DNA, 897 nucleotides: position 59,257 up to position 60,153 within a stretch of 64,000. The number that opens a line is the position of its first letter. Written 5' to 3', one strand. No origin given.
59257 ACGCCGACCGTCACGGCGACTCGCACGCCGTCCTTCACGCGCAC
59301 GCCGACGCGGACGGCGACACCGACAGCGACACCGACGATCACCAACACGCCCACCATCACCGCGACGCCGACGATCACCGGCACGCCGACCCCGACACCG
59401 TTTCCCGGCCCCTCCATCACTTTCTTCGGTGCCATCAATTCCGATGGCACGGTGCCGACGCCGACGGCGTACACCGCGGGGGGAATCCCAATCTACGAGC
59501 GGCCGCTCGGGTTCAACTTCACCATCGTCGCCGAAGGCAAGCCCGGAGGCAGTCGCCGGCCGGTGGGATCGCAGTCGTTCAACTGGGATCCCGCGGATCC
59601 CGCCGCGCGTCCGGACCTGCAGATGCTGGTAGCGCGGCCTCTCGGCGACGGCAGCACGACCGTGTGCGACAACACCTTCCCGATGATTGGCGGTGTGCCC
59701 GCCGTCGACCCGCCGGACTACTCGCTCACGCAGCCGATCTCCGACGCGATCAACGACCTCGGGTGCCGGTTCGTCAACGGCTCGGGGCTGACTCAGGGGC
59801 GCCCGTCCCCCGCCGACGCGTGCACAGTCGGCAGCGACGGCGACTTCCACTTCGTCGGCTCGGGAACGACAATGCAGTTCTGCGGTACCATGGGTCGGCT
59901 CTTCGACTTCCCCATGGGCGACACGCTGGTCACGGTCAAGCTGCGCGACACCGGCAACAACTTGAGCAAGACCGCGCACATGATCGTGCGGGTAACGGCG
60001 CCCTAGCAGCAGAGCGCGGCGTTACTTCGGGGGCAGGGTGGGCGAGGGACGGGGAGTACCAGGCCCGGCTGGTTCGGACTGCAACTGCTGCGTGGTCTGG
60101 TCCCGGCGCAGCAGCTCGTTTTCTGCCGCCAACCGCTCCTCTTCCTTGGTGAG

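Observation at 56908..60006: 1032-aa envelope protein: two copies of an unrecognised four-Cys domain held apart by about 495 aa of Thr/Pro/Arg repeat, with N-terminal dockerin-like repeats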

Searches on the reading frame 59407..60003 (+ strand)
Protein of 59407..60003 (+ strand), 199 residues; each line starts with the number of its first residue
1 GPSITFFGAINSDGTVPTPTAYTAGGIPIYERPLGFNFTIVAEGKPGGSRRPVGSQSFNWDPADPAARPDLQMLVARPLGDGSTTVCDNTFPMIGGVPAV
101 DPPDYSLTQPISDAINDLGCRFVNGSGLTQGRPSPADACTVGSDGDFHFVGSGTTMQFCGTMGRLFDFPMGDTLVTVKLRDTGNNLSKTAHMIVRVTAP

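Call 4: search_protein_families(library=pfam, proteins=[window:59407-60003:+], max_evalue=1)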
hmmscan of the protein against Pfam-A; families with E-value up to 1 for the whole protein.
window:59407-60003:+ (199 aa): 0 families

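Call 6: search_solved_structures(query=window:59407-60003:+, max_evalue=10)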
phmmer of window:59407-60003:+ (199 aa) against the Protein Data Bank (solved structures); distinct sequences matched with E-value up to 10: 0.

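Call 9: find_homologous_proteins(query=window:59407-60003:+, max_evalue=0.001)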
Query window:59407-60003:+ (199 aa): 76 proteins with E <= 0.001 among 485 candidates.
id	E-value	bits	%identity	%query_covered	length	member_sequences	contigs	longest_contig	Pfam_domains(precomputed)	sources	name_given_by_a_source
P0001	1.3e-120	419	100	92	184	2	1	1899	-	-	-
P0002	3.5e-89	316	77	92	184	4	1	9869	-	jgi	-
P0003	1.1e-74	269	62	97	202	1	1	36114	-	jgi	jgi:hypothetical protein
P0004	2.5e-73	264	62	95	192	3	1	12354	-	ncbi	-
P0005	6.8e-64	233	57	97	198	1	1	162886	-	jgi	jgi:hypothetical protein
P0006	3.7e-63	231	58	97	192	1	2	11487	-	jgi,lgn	-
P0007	1.6e-58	216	58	91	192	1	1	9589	-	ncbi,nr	ncbi:MAG TPA: hypothetical protein VL403_09380 [Candidatus Kryptonia bacterium]|nr:hypothetical prot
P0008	5.0e-58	214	52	98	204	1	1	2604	-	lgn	-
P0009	5.4e-58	214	52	97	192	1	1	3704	-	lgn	-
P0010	9.6e-58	213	57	88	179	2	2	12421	-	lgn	-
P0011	1.4e-56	210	52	96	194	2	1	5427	-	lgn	-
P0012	3.0e-55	205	56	86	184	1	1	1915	-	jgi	-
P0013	9.3e-55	204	50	99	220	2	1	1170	-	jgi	jgi:hypothetical protein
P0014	7.6e-53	197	56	85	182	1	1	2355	-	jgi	-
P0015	9.3e-53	197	50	98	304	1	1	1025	-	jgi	jgi:hypothetical protein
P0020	4.5e-49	185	47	98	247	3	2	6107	-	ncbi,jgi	jgi:hypothetical protein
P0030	1.9e-44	170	47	98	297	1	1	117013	-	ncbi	ncbi:MAG: hypothetical protein U0802_04070 [Candidatus Binatia bacterium]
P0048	1.9e-40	157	44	99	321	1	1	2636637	-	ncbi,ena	-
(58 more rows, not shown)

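Call 19: predict_structure(alignment_id=A1)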
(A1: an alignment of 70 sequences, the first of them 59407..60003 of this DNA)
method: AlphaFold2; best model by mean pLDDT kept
length: 199 residues; sequences in the alignment: 70
mean_pLDDT: 97.2   pTM: 0.92
mean pLDDT of the five models: 97.2, 97.0, 96.5, 96.3, 96.1
residues with pLDDT >= 90: 189; 70-90: 10; 50-70: 0; < 50: 0
segments of 3 or more residues with pLDDT < 50: none
pLDDT, mean of each block of 10 residues (from residue 1): 98 97 98 95 98 99 98 98 95 94 98 98 97 98 97 98 93 99 98 96
secondary structure, 60 per line:
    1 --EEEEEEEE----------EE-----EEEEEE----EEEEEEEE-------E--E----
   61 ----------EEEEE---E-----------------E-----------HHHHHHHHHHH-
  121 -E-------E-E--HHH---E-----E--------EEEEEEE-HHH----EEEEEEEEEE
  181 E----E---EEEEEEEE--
elements in order: E3-10 E28-33 E38-45 E71-75 H109-119 E156-162 E171-181 E190-197

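Call 20: find_encoding_contigs(protein=P0005, flank=8000, max_places=2)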
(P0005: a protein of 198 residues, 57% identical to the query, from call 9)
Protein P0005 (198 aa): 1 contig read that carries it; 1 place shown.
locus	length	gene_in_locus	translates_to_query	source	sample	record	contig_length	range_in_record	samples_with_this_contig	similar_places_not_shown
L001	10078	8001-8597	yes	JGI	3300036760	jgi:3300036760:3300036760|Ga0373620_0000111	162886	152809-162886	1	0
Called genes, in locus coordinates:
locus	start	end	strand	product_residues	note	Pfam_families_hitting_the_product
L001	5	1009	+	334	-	PF14870:PSII_BNR, PF15902:Sortilin-Vps10 (faint), PF25852:DUF6242_C (faint), PF02012:BNR (faint), PF14870:PSII_BNR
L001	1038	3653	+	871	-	PF03176:MMPL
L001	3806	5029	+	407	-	PF07044:DUF1329, PF17131:TP_0789-like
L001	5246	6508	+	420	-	PF07044:DUF1329, PF17131:TP_0789-like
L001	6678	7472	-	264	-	-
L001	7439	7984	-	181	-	-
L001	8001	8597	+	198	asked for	-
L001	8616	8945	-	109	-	PF13453:Zn_ribbon_TFIIB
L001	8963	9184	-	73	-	PF09656:PGPGW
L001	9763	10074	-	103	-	PF02591:Zn_ribbon_9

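Call 23: fold_search(model_id=the predicted structure, library=pdb)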
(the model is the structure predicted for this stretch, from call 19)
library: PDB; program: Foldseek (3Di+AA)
matches with E <= 10: 1814; with E <= 0.001: 0
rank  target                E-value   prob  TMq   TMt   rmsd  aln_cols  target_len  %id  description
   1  8k2m                  2.2e-03  0.75  0.29  0.13  17.1       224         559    9  Crystal structure of Group 4 Monosaccharide-releasing beta-N-acetylgalactosaminidase NgaP2 from Paenibacillus sp. TS12 i (released 2024-04-24)
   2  5l7u_B                3.7e-03  0.66  0.29  0.13  16.1       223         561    9  Crystal structure of BvGH123 with bound GalNAc (released 2017-03-22)
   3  8k2n_D                5.2e-03  0.80  0.31  0.14  16.4       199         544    8  Crystal structure of Group 4 Monosaccharide-releasing beta-N-acetylgalactosaminidase NgaLy from Lacticaseibacillus yic (released 2024-04-24)
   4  8k2l                  5.2e-03  0.57  0.28  0.12  17.4       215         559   10  Crystal structure of Group 4 Monosaccharide-releasing beta-N-acetylgalactosaminidase NgaP2 from Paenibacillus sp. TS12,  (released 2024-04-24)
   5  2ata_A                6.2e-03  0.72  0.31  0.32  13.0       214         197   13  Structural Basis of DNA Recognition by p53 Tetramers (complex II) (released 2006-07-11)
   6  6eff_A                6.6e-03  0.96  0.33  0.33   8.5       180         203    9  NCTC10712 (released 2020-02-19)
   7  8k2i_B                7.0e-03  0.57  0.27  0.13  13.3       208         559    9  Crystal structure of Group 2 Oligosaccharide/Monosaccharide-releasing beta-N-acetylhexosaminidase NgaAt from Arabidops (released 2024-04-24)
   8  8k2h_B                7.4e-03  0.54  0.27  0.13  13.3       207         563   10  Crystal structure of Group 2Oligosaccharide/Monosaccharide-releasing beta-N-acetylhexosaminidase NgaAt from Arabidopsi (released 2024-04-24)
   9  7dan_C                7.4e-03  0.51  0.22  0.08  14.2       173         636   12  Structure of the Ca2+-bound wild-type peptidylarginine deiminase type III (PAD3) (released 2021-06-02)
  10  4mzi                  7.8e-03  0.77  0.33  0.34  11.1       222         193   14  Crystal structure of a human mutant p53 (released 2014-01-15)
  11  8k2f                  7.8e-03  0.63  0.30  0.15  16.8       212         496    9  Crystal structure of Group 1 oligosaccharide-releasing beta-N-acetylgalactosaminidase NgaCa from Cohnella abietis, apo 1 (released 2024-04-24)
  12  7dan_B                7.8e-03  0.51  0.22  0.08  14.1       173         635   11  Structure of the Ca2+-bound wild-type peptidylarginine deiminase type III (PAD3) (released 2021-06-02)
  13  5l7r_A                9.9e-03  0.60  0.30  0.13  12.1       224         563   12  Crystal structure of BvGH123 (released 2017-03-22)
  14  8gk6_D                1.1e-02  0.77  0.28  0.39   8.5       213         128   12  Crystal structure of extracellular domain of CNNM4 from Echinococcus granulosus (released 2023-12-13)
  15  5ir3                  1.1e-02  0.69  0.24  0.37   9.9       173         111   12  Crystal structure of the recombinant highest fibrillogenic natural mutant (obtained from patient AR) derived from lambda (released 2017-06-14)
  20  8xcb_A                1.2e-02  0.72  0.34  0.35  10.2       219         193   15  Cocrystal structure of p53 in complex of B20 (released 2025-06-11)
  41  8xcb_C                1.9e-02  0.63  0.33  0.34  10.4       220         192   13  Cocrystal structure of p53 in complex of B20 (released 2025-06-11)
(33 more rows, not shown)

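Call 24: search_protein_representatives(alignment_id=A1)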
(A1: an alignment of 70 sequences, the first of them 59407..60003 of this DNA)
Query: 70 sequences, 306 profile positions. Proteins with E-value up to 0.001 (for the whole library): 8450; up to 1e-10: 1574; up to 1e-30: 406. The best 150 are listed.
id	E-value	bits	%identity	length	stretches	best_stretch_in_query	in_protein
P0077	0.0e+00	1039.1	-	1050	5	83-305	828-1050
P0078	1.6e-249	842.1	-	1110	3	14-304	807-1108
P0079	7.4e-229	774.2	-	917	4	84-304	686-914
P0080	1.3e-226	766.8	-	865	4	75-304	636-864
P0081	5.9e-223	754.8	-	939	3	85-304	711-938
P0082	4.8e-187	636.9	-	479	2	83-304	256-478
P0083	2.0e-170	582.3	-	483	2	88-305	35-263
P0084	3.7e-165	565.0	-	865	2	85-304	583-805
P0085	3.6e-163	558.5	-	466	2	76-305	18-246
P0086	1.7e-160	549.7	-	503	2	80-305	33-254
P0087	3.1e-160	548.8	-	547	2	76-304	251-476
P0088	1.5e-155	533.4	-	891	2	54-304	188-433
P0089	2.1e-153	526.4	-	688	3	81-304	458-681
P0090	1.3e-152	523.8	-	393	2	89-303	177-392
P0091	2.0e-152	523.2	-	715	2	78-304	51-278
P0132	4.5e-96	338.1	-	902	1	14-305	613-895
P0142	2.3e-88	312.8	-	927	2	106-304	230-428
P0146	1.3e-87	310.3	-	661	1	20-304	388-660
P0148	1.1e-85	304.0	-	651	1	18-304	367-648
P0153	7.9e-85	301.2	-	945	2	105-303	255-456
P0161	4.3e-82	292.2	-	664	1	16-304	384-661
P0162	1.7e-81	290.2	-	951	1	20-304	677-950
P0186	2.2e-76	273.5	-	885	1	78-305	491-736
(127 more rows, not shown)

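Call 25: search_protein_families(library=pfam, proteins=[P0146, P0148, P0161, P0162, P0132, P0186, P0077, P0078, P0142, P0153], max_evalue=0.001)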
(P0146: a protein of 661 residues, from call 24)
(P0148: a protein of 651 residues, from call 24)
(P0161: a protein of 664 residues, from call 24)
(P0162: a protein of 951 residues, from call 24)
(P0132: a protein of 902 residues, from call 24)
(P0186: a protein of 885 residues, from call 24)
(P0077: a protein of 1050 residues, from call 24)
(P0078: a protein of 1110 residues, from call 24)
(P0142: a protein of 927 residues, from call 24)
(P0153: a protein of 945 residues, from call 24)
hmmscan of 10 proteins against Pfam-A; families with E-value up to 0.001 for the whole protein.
P0146 (661 aa): 0 families

P0148 (651 aa): 0 families

P0161 (664 aa): 0 families

P0162 (951 aa): 0 families

P0132 (902 aa): 2 families
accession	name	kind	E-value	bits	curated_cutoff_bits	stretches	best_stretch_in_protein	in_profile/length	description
PF01839.29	FG-GAP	-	2e-31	107.8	22.1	5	200-238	2-36/37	FG-GAP repeat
PF13517.12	FG-GAP_3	-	1.2e-10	42.3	26.9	0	34-66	27-60/61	FG-GAP-like repeat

P0186 (885 aa): 2 families
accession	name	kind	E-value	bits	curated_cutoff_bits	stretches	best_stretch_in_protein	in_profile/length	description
PF13229.12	Beta_helix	-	9e-12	45.3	25.9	1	101-275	2-155/158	Right handed beta helix region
PF02415.23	Chlam_PMP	-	2.4e-09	36.9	20.6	0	223-240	1-18/19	Chlamydia polymorphic membrane protein (Chlamydia_PMP) repeat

P0077 (1050 aa): 2 families
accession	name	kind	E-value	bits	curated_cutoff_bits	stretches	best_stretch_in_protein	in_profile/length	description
PF02494.22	HYR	-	1.4e-05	25.7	21.7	0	788-815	53-79/81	HYR domain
PF00404.24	Dockerin_1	-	0.00053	20.6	22.9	1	35-85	2-55/57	Dockerin type I domain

P0078 (1110 aa): 0 families

P0142 (927 aa): 0 families

P0153 (945 aa): 0 families

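Call 27: search_protein_families(library=ncbifam, proteins=[window:59407-60003:+, P0146, P0142], max_evalue=0.1)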
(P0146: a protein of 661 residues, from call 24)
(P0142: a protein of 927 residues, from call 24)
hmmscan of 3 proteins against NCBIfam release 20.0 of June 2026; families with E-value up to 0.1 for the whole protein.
window:59407-60003:+ (199 aa): 0 families

P0146 (661 aa): 1 family
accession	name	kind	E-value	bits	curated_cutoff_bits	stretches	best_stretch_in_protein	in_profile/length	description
NF041410.1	XopAW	subfamily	0.085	12.6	120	0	392-455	113-169/235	XopAW family type III secretion system calcium-binding effector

P0142 (927 aa): 1 family
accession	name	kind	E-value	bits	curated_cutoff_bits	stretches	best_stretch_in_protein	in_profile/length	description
TIGR04534.2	ELWxxDGT_rpt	domain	1.1e-164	534.5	65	10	649-694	2-47/47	ELWxxDGT repeat protein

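Call 28: find_related_loci(query=A1, collection=genome_contigs, flank=6000)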
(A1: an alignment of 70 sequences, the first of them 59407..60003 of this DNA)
Query A1 (199 aa) in genome_contigs; peptide patterns used: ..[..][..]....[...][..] (x = any residue, [..] = any of these).
149 stretches matched a pattern; 123 encode a relative of the query (tblastn E <= 1e-3); the best 80 are kept; 78 distinct loci.
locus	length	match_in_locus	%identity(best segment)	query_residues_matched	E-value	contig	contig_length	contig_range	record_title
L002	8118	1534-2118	64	1-196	3e-82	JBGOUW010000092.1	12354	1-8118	MAG: Candidatus Binatia bacterium isolate OBJ_0618_7090110_13 k141_7192769_length_12354_cov_29.4390, whole genome shotgu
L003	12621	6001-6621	57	1-196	9e-70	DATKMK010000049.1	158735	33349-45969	MAG TPA_asm: Candidatus Binatia bacterium isolate SMAG_U14709 k141_858098, whole genome shotgun sequence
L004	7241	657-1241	57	1-196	4e-69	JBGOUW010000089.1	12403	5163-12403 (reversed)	MAG: Candidatus Binatia bacterium isolate OBJ_0618_7090110_13 k141_5711046_length_12403_cov_59.1456, whole genome shotgu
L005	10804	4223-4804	53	2-196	2e-64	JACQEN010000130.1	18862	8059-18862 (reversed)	MAG: Deltaproteobacteria bacterium isolate NC_groundwater_1022_Pr1_S-0.65um_62_10 Montesol18_Sp65_coassembly_scaffold_51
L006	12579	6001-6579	53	1-196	7e-64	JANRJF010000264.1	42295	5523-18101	MAG: Deltaproteobacteria bacterium isolate bins.329 k141_2109010, whole genome shotgun sequence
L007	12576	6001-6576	53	4-195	9e-63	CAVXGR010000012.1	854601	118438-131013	MAG: uncultured delta proteobacterium isolate MFD02416.bin.1.411 genome assembly, contig: contig_4101, whole genome shot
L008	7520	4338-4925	54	1-197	3e-61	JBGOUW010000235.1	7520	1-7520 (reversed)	MAG: Candidatus Binatia bacterium isolate OBJ_0618_7090110_13 k141_2239008_length_7520_cov_191.0233, whole genome shotgu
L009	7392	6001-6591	49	1-199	3e-59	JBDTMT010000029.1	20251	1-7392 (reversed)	MAG: bacterium isolate cluster3_bin.132 NODE_9279_length_20251_cov_7.168004, whole genome shotgun sequence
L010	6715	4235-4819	49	1-196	5e-59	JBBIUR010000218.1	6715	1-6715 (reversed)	MAG: Myxococcales bacterium isolate STF170223_bin_58 NODE_10677_length_6715_cov_4.803153, whole genome shotgun sequence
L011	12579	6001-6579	50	1-196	6e-59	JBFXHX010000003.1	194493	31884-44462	MAG: Candidatus Binatia bacterium isolate CA_2019_TPIn_197 NODE_252_length_194493_cov_10.167468_TPIn, whole genome shotg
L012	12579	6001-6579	50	1-196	2e-58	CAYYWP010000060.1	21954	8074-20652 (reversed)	MAG TPA_asm: uncultured Candidatus Binatia bacterium isolate SRP237561_co1_359 genome assembly, contig: NODE_3816_length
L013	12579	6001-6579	52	1-196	2e-58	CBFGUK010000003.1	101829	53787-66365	MAG TPA_asm: uncultured bacterium isolate SRR17295757_concoct_170 genome assembly, contig: ERZ23398518.132, whole genome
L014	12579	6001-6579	50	1-196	1e-58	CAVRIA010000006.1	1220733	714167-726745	MAG: uncultured bacterium isolate MFD05684.bin.1.163 genome assembly, contig: contig_16942, whole genome shotgun sequenc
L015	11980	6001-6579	49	1-196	4e-57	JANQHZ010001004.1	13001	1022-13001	MAG: Candidatus Binatia bacterium isolate PL24a_bin.3 k99_8714160, whole genome shotgun sequence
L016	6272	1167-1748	49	1-196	8e-57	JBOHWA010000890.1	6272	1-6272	MAG: Candidatus Binatia bacterium isolate H1-B2_metabat2.bin.22_sub k127_180135, whole genome shotgun sequence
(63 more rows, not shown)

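Call 41: search_solved_structures(query=A1, max_evalue=10)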
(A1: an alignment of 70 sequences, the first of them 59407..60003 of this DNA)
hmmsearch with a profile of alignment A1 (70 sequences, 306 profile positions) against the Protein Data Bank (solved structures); distinct sequences matched with E-value up to 10: 2.
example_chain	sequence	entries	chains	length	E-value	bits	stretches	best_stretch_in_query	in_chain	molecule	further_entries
6e5f_A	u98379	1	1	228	0.002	20.7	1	67-189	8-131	Lipid binding protein LpqN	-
6e5d_A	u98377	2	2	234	0.0021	20.6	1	67-189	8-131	Lipid binding protein LpqN | Probable conserved lipoprotein LpqN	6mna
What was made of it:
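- Tried and rejected: (1) The PDB profile hit to the M. tuberculosis lipoprotein LpqN (E 0.002, call 41) was rejected.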

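Call 43: search_solved_structures(query=A1, max_evalue=10, show_alignments=1)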
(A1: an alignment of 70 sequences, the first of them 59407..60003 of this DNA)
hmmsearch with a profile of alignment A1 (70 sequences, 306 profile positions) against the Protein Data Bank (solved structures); distinct sequences matched with E-value up to 10: 2.
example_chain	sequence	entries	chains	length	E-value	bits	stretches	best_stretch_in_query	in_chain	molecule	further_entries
6e5f_A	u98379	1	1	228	0.002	20.7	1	67-189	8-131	Lipid binding protein LpqN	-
6e5d_A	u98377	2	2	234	0.0021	20.6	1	67-189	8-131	Lipid binding protein LpqN | Probable conserved lipoprotein LpqN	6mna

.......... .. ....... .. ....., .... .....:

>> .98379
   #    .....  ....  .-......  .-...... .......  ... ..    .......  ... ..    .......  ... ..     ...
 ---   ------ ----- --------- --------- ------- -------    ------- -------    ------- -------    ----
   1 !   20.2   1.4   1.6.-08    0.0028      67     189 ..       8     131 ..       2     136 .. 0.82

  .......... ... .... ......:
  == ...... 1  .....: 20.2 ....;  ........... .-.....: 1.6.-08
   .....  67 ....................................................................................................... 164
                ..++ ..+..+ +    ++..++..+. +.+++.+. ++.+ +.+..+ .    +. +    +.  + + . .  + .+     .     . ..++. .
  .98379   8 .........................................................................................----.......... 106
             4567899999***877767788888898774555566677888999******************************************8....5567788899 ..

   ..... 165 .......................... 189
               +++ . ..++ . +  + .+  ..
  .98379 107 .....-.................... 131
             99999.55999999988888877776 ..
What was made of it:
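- Tried and rejected: The alignment covers the lipobox-like and Thr/Pro linker columns and only the first part of the domain, with poor agreement (call 43).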

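Call 51: fold_search(model_id=the predicted structure, library=viral)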
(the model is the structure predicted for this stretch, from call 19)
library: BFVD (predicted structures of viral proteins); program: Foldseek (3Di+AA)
matches with E <= 10: 1027; with E <= 0.001: 0
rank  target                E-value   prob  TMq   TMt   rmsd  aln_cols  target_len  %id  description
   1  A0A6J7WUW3            1.5e-03  0.99  0.29  0.07  11.2       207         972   14  Fibronectin type-III domain-containing protein [uncultured Caudovirales phage]
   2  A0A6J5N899            1.5e-03  0.98  0.34  0.43  13.8       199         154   12  Uncharacterized protein [uncultured Caudovirales phage]
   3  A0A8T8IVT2            6.5e-03  0.95  0.31  0.30   8.4       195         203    8  (no name in the UniProt tables at hand)
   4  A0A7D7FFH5            9.2e-03  0.89  0.28  0.44   8.4       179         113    8  (no name in the UniProt tables at hand)
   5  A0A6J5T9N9            9.8e-03  0.87  0.31  0.25   8.6       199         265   12  Uncharacterized protein [uncultured Caudovirales phage]
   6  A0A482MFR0            9.8e-03  0.72  0.29  0.28   9.5       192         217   11  (no name in the UniProt tables at hand)
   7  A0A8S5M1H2            1.1e-02  0.95  0.29  0.07   8.4       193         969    8  Uncharacterized protein [Siphoviridae sp. ctLAw30]
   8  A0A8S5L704            1.2e-02  0.82  0.26  0.15  11.2       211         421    7  Uncharacterized protein (Fragment) [Siphoviridae sp. ctNiB4]
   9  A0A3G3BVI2            1.2e-02  0.99  0.30  0.38   7.8       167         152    9  Uncharacterized protein [Bacillus phage vB_BcoS-136]
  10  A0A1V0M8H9            1.3e-02  0.72  0.26  0.10   9.2       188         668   14  Envelope glycoprotein C [Columbid alphaherpesvirus 1]
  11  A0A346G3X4            1.4e-02  0.92  0.33  0.19   9.2       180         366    7  (no name in the UniProt tables at hand)
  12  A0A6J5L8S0            1.5e-02  0.38  0.26  0.31  15.8       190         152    7  Uncharacterized protein [uncultured Caudovirales phage]
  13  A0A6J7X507            1.9e-02  0.84  0.31  0.10  11.3       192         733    9  Uncharacterized protein [uncultured Caudovirales phage]
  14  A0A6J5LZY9            1.9e-02  0.77  0.29  0.27   8.9       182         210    6  Uncharacterized protein [uncultured Caudovirales phage]
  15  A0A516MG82            2.5e-02  0.30  0.23  0.24  11.6       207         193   11  (no name in the UniProt tables at hand)
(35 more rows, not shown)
